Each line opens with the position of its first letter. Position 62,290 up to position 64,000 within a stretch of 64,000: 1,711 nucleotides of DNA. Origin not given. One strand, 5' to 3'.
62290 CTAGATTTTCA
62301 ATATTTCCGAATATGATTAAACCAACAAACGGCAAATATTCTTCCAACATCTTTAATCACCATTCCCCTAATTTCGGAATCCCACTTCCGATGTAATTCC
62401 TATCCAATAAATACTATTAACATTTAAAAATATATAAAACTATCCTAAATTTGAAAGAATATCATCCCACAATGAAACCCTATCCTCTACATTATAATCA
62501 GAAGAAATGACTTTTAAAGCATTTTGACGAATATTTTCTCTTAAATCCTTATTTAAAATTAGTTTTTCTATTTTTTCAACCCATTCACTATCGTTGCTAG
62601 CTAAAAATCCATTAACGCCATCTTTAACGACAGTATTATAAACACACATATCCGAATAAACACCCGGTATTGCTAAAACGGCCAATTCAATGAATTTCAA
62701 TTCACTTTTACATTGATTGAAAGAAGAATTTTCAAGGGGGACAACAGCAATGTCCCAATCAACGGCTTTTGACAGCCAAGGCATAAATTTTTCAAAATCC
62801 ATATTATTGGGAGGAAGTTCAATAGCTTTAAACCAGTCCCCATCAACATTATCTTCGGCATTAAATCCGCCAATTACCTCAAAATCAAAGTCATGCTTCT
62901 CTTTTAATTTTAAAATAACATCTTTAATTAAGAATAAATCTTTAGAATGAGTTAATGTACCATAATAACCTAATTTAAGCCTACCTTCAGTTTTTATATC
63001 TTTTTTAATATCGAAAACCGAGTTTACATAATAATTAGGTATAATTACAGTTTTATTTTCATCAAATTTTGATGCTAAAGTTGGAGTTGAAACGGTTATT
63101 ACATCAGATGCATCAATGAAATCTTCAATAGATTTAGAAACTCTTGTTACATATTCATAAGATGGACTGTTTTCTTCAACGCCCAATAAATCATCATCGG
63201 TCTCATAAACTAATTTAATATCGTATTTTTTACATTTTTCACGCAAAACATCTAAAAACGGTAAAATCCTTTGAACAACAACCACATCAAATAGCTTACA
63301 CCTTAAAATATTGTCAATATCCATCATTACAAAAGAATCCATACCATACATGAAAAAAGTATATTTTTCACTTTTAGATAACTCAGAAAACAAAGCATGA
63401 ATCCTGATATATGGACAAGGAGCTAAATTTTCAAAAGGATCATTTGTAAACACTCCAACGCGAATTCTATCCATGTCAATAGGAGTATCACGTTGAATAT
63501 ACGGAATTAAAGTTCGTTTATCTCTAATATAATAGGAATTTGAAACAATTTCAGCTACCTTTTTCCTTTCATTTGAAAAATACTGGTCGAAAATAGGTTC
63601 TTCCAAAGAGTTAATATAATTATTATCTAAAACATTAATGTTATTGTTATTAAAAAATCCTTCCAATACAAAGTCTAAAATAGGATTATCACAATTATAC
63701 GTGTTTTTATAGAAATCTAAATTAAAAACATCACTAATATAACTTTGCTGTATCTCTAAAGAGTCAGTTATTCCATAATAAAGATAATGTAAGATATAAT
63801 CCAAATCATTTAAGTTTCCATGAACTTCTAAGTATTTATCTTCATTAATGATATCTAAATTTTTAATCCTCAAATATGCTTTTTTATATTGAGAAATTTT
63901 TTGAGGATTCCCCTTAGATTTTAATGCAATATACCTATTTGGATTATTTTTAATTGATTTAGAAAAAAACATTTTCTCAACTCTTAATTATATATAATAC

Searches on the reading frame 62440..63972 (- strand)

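Call 40: search_protein_families(library=pfam, proteins=[window:62440-63972:-], max_evalue=0.00001)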
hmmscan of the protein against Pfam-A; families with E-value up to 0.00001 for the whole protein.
window:62440-63972:- (510 aa): 2 families
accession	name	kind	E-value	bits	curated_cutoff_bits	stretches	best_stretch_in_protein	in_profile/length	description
PF00534.26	Glycos_transf_1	-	3.8e-09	36.7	26.4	1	323-487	7-171/172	Glycosyl transferases group 1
PF13692.12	Glyco_trans_1_4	-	1.6e-06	28.8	27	1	333-472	3-140/142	Glycosyl transferases group 1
